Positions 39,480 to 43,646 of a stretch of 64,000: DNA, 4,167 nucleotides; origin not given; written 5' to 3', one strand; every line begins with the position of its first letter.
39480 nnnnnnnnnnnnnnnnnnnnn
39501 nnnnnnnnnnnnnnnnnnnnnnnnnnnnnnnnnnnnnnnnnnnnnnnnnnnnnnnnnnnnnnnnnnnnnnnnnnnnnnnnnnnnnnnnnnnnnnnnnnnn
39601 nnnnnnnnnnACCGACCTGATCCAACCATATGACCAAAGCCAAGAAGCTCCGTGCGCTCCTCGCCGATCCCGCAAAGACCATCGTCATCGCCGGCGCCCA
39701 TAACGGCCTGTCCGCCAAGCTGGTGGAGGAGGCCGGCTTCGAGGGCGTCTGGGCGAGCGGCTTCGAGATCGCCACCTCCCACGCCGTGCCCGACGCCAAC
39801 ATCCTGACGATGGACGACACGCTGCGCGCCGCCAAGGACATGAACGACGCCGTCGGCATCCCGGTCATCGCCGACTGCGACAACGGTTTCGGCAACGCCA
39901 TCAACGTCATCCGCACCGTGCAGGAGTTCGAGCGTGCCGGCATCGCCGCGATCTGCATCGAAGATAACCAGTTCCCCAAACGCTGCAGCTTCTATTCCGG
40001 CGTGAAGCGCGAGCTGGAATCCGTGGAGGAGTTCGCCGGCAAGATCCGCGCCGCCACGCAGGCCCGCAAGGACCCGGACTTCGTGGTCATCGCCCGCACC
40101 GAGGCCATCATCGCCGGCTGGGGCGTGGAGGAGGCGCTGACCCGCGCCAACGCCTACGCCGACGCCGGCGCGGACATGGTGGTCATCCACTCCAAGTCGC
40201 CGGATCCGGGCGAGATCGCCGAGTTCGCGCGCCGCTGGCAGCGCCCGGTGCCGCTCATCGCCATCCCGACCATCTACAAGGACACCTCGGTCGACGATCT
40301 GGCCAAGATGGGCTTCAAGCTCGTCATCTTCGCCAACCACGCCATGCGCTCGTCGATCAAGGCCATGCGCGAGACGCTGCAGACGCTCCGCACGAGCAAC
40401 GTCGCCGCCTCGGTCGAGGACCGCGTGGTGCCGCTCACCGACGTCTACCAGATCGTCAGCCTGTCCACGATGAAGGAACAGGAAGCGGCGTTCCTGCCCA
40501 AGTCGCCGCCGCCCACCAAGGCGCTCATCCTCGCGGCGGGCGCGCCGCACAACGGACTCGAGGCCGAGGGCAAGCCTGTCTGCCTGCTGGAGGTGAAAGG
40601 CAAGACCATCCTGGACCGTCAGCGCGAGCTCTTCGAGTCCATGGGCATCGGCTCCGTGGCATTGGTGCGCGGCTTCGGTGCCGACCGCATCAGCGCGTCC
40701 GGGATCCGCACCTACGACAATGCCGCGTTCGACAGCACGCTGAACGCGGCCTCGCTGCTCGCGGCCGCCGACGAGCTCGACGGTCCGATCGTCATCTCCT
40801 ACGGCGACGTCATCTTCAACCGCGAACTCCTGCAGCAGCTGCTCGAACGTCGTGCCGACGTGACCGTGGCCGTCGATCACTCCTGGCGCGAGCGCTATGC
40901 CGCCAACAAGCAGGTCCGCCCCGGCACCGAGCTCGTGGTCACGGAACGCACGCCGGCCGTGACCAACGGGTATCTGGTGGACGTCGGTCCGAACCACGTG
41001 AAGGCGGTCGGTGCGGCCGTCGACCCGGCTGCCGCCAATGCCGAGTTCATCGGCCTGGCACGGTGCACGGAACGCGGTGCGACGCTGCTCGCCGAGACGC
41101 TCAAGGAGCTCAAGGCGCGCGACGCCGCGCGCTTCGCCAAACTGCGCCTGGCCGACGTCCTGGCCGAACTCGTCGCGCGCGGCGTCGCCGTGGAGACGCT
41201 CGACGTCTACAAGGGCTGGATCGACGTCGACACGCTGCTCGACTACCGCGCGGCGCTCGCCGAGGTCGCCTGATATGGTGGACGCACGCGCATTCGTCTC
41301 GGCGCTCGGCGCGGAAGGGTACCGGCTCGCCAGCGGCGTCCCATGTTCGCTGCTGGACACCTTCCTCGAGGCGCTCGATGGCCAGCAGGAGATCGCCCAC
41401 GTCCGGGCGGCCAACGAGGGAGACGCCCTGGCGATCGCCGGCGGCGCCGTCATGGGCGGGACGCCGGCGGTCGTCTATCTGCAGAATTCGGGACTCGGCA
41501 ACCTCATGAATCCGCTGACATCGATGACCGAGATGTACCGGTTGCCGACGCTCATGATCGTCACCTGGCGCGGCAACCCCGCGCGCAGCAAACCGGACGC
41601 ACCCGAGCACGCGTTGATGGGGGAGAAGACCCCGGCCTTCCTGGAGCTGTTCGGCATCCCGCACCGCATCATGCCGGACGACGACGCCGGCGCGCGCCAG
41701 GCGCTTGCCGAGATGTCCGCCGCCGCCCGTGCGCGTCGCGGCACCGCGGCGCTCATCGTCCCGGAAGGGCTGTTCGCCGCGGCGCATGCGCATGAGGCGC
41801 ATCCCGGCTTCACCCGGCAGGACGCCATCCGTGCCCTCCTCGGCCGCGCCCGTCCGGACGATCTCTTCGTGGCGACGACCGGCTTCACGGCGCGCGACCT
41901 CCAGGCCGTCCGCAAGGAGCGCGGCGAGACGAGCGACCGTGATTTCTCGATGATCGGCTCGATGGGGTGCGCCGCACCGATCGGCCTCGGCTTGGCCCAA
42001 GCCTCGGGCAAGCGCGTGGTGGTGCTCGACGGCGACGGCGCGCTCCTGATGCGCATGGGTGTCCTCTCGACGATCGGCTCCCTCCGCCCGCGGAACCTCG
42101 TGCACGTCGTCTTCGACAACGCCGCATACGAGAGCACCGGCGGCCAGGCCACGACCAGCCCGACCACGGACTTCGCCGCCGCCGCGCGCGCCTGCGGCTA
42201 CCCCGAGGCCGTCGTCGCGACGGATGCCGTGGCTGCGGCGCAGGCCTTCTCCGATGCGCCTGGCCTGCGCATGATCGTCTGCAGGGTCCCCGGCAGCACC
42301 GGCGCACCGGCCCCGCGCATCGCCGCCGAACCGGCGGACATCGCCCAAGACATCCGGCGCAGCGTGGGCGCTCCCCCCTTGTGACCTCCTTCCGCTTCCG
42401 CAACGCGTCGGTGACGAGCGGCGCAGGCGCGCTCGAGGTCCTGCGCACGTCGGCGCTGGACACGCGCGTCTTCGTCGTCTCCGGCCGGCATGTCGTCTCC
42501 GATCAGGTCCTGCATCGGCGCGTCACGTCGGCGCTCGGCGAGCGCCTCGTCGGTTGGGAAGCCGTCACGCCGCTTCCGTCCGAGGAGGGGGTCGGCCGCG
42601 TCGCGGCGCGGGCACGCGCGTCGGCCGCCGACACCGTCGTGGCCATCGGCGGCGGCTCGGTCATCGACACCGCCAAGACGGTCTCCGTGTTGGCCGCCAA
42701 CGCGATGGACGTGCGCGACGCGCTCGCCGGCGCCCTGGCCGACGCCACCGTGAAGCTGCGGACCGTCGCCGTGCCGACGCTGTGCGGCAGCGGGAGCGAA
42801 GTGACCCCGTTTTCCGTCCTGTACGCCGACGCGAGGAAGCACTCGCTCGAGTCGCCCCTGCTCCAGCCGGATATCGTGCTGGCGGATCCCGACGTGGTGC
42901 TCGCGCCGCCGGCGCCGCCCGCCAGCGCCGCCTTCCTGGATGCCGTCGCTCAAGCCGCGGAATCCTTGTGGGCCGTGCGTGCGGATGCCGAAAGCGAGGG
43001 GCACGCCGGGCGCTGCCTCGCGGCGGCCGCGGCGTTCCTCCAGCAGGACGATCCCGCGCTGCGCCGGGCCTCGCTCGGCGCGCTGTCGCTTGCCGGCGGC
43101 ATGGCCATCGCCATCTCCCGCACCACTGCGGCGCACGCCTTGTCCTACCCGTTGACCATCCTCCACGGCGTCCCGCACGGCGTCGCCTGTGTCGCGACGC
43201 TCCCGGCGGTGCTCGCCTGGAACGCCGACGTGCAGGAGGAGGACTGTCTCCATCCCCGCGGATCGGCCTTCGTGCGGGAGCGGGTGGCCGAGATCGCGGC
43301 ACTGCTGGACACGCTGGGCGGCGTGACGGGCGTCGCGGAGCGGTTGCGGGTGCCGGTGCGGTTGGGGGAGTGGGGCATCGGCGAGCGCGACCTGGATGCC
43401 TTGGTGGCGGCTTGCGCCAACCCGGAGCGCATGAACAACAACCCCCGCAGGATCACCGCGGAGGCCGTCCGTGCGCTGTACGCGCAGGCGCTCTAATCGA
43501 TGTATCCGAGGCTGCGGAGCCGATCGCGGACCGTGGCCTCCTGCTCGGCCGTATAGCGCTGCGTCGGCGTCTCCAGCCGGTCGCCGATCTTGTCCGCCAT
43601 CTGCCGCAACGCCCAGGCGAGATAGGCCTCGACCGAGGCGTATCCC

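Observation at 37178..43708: Phosphonate biosynthesis/activation cassette (NTP transferase, bicupin, PEP mutase-like::cytidylyltransferase, Ppd, Fe-ADH) inside a glycan locus, suggesting a phosphonoglycan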

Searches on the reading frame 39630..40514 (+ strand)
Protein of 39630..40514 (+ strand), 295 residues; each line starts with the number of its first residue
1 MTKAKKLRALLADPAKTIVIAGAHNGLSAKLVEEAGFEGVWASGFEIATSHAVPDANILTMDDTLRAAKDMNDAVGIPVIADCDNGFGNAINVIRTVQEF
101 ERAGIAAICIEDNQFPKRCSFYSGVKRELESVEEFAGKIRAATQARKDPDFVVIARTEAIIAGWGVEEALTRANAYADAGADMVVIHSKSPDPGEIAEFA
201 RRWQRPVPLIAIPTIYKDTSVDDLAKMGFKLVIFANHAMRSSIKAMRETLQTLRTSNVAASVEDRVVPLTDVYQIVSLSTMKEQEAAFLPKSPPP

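Call 79: search_protein_representatives(protein=window:39630-40514:+)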
Query: 295 residues. Proteins with E-value up to 0.001 (for the whole library): 9671; up to 1e-10: 5174; up to 1e-30: 1167. The best 150 are listed.
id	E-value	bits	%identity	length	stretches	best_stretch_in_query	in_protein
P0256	8.9e-118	409.0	64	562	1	3-293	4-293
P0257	7.7e-110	383.0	61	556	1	5-291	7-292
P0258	8.0e-109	379.6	59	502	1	2-293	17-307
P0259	9.0e-105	366.3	58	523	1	3-291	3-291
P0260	2.0e-104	365.2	56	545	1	3-291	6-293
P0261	1.2e-99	349.5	56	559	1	7-291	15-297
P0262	5.4e-98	344.1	59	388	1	8-277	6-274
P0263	1.8e-96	339.1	55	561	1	3-290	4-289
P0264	5.1e-89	314.7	51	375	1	17-292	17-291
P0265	1.5e-88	313.2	52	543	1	1-289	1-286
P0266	1.1e-86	307.1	52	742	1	2-291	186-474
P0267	2.9e-86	305.7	53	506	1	3-289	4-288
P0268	3.3e-86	305.4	54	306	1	8-280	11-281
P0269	2.7e-85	302.5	51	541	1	2-292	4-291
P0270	4.0e-85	301.9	49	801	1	1-293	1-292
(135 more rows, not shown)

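Call 85: search_solved_structures(query=window:39630-40514:+, max_evalue=1e-50, show_alignments=3)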
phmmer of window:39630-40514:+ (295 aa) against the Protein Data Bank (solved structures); distinct sequences matched with E-value up to 1e-50: 4.
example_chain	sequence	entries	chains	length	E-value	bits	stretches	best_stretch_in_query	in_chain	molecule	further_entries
5unc_A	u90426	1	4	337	3.4e-89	302.1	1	4-291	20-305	PHOSPHOENOLPYRUVATE PHOSPHOMUTASE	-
2dua_A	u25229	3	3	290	7.3e-73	248.5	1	1-289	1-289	Phosphonopyruvate hydrolase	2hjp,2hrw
1m1b_A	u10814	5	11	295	5.7e-71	242.3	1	17-291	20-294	PHOSPHOENOLPYRUVATE PHOSPHOMUTASE | PROTEIN (PHOSPHOENOLPYRUVATE MUTASE)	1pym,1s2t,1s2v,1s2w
1s2u_A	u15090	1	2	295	7.4e-70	238.7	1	17-291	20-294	Phosphoenolpyruvate phosphomutase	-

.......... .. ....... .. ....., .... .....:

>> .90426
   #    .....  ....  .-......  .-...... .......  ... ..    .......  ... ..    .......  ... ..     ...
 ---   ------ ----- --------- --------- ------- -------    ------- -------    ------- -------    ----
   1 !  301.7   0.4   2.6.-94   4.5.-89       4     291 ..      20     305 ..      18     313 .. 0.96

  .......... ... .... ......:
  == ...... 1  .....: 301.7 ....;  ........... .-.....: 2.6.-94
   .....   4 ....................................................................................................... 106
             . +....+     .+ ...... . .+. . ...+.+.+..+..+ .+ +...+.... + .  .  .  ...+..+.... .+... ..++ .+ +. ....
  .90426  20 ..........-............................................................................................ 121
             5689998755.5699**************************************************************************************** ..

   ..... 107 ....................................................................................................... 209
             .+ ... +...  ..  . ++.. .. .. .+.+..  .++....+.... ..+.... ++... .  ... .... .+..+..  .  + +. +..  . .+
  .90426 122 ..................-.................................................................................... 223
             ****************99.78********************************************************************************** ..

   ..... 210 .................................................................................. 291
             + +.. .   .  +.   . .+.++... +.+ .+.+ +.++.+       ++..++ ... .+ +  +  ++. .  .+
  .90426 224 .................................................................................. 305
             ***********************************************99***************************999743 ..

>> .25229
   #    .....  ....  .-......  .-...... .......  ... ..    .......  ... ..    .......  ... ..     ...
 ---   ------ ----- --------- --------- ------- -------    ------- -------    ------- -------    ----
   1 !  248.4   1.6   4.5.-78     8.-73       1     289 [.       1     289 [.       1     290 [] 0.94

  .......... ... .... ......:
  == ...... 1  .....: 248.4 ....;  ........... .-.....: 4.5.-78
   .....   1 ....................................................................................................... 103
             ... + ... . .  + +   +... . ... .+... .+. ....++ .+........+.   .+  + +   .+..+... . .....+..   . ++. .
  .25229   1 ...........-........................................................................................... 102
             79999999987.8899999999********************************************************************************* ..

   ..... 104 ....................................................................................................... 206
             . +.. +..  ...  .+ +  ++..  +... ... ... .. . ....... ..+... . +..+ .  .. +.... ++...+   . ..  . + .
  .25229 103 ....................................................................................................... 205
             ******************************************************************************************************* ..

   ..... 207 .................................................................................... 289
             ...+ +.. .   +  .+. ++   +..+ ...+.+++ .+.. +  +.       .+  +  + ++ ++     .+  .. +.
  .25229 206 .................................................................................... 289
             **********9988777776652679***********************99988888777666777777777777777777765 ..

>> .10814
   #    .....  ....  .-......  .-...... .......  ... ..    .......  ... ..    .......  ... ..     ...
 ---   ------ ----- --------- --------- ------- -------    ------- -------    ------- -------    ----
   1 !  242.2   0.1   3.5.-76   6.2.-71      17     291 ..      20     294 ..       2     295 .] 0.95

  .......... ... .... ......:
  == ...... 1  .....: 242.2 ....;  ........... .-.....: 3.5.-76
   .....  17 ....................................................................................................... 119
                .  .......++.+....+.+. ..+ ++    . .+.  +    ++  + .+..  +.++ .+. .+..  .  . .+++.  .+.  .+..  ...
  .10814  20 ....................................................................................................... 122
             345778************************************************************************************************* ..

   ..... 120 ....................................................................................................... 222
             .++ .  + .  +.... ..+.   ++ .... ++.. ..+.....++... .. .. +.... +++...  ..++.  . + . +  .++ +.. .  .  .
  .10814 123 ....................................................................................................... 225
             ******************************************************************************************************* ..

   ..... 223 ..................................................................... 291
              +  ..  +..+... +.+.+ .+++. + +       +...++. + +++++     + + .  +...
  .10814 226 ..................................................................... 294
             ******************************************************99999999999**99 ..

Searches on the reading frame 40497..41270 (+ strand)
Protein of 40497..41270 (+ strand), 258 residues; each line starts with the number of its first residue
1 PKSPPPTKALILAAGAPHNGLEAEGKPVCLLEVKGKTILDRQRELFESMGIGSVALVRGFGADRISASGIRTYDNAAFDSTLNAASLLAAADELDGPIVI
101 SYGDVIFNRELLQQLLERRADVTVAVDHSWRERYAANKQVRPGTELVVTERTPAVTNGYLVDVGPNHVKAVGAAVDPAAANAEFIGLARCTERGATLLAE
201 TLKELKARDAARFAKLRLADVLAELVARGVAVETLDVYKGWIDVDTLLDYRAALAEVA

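Call 35: search_solved_structures(query=window:40497-41270:+, max_evalue=0.01, show_alignments=1)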
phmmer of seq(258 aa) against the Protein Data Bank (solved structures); distinct sequences matched with E-value up to 0.01: 1.
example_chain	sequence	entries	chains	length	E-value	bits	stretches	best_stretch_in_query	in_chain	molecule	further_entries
1jyk_A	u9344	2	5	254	0.002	21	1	7-187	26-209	CTP:phosphocholine Cytidylyltransferase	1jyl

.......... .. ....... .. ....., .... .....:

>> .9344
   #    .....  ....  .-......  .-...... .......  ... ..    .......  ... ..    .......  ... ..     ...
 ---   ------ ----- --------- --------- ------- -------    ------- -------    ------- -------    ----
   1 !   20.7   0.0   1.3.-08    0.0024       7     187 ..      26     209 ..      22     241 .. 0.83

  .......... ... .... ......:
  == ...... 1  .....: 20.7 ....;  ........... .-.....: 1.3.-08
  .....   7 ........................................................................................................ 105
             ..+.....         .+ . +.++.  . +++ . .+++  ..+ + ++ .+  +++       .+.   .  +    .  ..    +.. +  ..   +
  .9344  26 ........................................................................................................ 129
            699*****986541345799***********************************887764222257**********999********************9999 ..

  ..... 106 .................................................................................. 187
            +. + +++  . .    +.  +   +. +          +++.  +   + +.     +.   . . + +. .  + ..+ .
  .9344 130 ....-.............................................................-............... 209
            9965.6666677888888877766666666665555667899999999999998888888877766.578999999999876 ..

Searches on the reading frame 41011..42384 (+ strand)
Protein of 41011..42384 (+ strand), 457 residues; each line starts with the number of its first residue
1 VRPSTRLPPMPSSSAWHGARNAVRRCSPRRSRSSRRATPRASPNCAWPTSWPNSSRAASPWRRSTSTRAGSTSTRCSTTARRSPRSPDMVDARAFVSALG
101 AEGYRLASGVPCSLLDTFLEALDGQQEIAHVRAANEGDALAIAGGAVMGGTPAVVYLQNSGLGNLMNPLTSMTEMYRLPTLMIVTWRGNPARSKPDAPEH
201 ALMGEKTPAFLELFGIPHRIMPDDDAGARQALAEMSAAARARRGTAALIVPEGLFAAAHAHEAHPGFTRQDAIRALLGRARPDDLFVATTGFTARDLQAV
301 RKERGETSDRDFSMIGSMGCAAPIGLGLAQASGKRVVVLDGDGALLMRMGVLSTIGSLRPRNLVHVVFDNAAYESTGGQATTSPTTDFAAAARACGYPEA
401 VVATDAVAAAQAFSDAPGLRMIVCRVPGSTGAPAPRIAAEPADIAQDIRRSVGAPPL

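Call 3: search_protein_families(library=pfam, proteins=[window:41011-42384:+])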
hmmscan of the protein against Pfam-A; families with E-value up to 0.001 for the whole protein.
window:41011-42384:+ (457 aa): 3 families
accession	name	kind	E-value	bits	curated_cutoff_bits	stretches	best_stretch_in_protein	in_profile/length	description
PF02775.26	TPP_enzyme_C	-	1e-15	58.3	21.9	1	313-413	25-137/151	Thiamine pyrophosphate enzyme, C-terminal TPP binding domain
PF02776.23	TPP_enzyme_N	-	2.8e-09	37.2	26.8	1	92-193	4-106/119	Thiamine pyrophosphate enzyme, N-terminal TPP binding domain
PF01855.24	POR_N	-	0.00081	19.6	27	0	124-200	33-109/231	Pyruvate flavodoxin/ferredoxin oxidoreductase, thiamine diP-bdg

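Call 4: search_protein_families(library=ncbifam, proteins=[window:41011-42384:+])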
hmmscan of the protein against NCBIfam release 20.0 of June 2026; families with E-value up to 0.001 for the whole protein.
window:41011-42384:+ (457 aa): 15 families
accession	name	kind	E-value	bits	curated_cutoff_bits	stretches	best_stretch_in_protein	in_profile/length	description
TIGR03297.1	Ppyr-DeCO2ase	equivalog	2.2e-103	346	312.5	1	104-449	2-357/360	phosphonopyruvate decarboxylase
TIGR03846.1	sulfopy_beta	equivalog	3.4e-36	124.9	221.5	1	269-448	1-177/182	sulfopyruvate decarboxylase subunit beta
NF004813.0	PRK06163.1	equivalog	6.9e-30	104.2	240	1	267-410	13-153/202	hypothetical protein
TIGR03845.1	sulfopyru_alph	equivalog_domain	4e-27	95.1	147.95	1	96-251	5-157/160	sulfopyruvate decarboxylase subunit alpha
NF006052.0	PRK08199.1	subfamily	1e-06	27.4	539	1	314-397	413-506/559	thiamine pyrophosphate protein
NF006016.1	PRK08155.1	equivalog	3.3e-06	25.8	870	0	91-174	5-87/554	acetolactate synthase large subunit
NF006591.0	PRK09124.1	equivalog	1.1e-05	24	792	1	314-403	406-504/574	ubiquinone-dependent pyruvate dehydrogenase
NF005114.0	PRK06546.1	equivalog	1.2e-05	24.1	893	1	280-403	372-504/578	pyruvate dehydrogenase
NF005039.0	PRK06456.1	equivalog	2.1e-05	23.2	868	0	313-371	418-476/572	acetolactate synthase large subunit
NF035923.1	TPP_ScyA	equivalog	4.1e-05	22.1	1020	0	315-397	467-556/623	scytonemin biosynthesis protein ScyA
TIGR02177.1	PorB_KorB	subfamily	0.00024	20.7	261.9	1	319-411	56-147/286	2-oxoacid:acceptor oxidoreductase, beta subunit, pyruvate/2-ketoisovalerate family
NF005860.0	PRK07789.1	equivalog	0.00024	19.6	881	0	268-354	402-489/615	acetolactate synthase large subunit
NF005409.0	PRK06965.1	equivalog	0.00025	19.6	1035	0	73-180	5-111/587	acetolactate synthase 3 catalytic subunit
TIGR03394.1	indol_phenyl_DC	equivalog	0.00038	19.4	554.5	1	316-376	403-462/535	indolepyruvate/phenylpyruvate decarboxylase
NF006378.0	PRK08617.1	equivalog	0.00085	17.8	510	0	318-375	419-476/556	acetolactate synthase AlsS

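Call 55: search_protein_families(library=ncbifam, proteins=[window:41275-42384:+], max_evalue=0.00001)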
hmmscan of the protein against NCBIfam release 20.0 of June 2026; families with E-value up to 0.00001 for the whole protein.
window:41275-42384:+ (369 aa): 8 families
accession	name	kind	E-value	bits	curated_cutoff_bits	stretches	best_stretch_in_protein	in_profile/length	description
TIGR03297.1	Ppyr-DeCO2ase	equivalog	1.1e-103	347.1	312.5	1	16-361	2-357/360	phosphonopyruvate decarboxylase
TIGR03846.1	sulfopy_beta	equivalog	2.1e-36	125.5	221.5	1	181-360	1-177/182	sulfopyruvate decarboxylase subunit beta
NF004813.0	PRK06163.1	equivalog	4.3e-30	104.9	240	1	179-322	13-153/202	hypothetical protein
TIGR03845.1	sulfopyru_alph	equivalog_domain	2.5e-27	95.7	147.95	1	8-163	5-157/160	sulfopyruvate decarboxylase subunit alpha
NF006016.1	PRK08155.1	equivalog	2.3e-06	26.4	870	0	4-86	6-87/554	acetolactate synthase large subunit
NF006052.0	PRK08199.1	subfamily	3e-06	25.9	539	0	226-309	413-506/559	thiamine pyrophosphate protein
NF005114.0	PRK06546.1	equivalog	5.8e-06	25.1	893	0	192-315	372-504/578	pyruvate dehydrogenase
NF006591.0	PRK09124.1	equivalog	5.9e-06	24.8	792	0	226-315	406-504/574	ubiquinone-dependent pyruvate dehydrogenase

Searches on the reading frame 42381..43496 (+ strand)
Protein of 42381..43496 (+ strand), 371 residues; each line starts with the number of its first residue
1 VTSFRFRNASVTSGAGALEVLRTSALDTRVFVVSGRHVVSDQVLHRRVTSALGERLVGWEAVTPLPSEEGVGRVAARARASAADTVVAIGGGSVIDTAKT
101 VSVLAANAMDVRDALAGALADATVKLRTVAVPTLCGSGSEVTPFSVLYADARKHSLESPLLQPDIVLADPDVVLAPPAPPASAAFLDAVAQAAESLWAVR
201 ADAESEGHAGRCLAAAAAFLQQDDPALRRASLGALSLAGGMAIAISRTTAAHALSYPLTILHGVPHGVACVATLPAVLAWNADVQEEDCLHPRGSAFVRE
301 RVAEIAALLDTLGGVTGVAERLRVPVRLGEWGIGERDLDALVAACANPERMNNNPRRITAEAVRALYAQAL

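Call 78: search_protein_families(library=ncbifam, proteins=[window:42381-43496:+], max_evalue=1e-8)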
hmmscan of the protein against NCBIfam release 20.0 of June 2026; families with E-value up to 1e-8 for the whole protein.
window:42381-43496:+ (371 aa): 14 families
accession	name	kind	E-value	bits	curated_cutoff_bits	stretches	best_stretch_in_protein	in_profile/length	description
TIGR03405.1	Phn_Fe-ADH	equivalog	2e-52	178.2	423.7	1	10-353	6-351/355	iron-containing alcohol dehydrogenase PsrA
NF058672.1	4HyButDHCUPNE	equivalog_domain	5.9e-34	117.9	500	1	16-370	15-377/378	4-hydroxybutyrate dehydrogenase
TIGR02638.1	lactal_redase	equivalog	6e-33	114.2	523.15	1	13-367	12-379/379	lactaldehyde reductase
NF041833.1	Fe_ADH_ErcA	equivalog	4.7e-32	111.6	550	1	27-371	30-382/382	alcohol dehydrogenase-like regulatory protein ErcA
NF007911.0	PRK10624.1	equivalog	7.3e-32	110.8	537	1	16-370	16-381/382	lactaldehyde reductase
NF010378.0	PRK13805.1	equivalog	3.1e-31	108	951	1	16-311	470-788/872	bifunctional acetaldehyde-CoA/alcohol dehydrogenase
NF053866.1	CholDhdGbsBBac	equivalog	3.1e-25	88.6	550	1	28-370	38-390/392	choline dehydrogenase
NF050025.1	SulfAcetaldRedSarD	equivalog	1.5e-23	83.3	700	1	65-366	70-380/385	sulfoacetaldehyde reductase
NF007363.0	PRK09860.1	equivalog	4e-20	72.3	581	1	57-370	63-382/383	L-threonine dehydrogenase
NF011998.0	PRK15454.1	equivalog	5e-20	71.6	556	1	59-370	83-394/395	ethanolamine utilization ethanol dehydrogenase EutG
NF011717.0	PRK15138.1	equivalog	3.7e-15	55.9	645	1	11-367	12-383/387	alcohol dehydrogenase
NF041822.1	daptide_DH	equivalog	3.9e-14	52.3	300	1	31-209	4-188/363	daptide-type RiPP biosynthesis dehydogenase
NF006941.0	PRK09423.1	subfamily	1e-12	47.6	336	0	45-106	45-108/367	glycerol dehydrogenase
NF053832.1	GlycoaldRedHalo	equivalog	1.3e-11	44.2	550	0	28-208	30-192/363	glycolaldehyde reductase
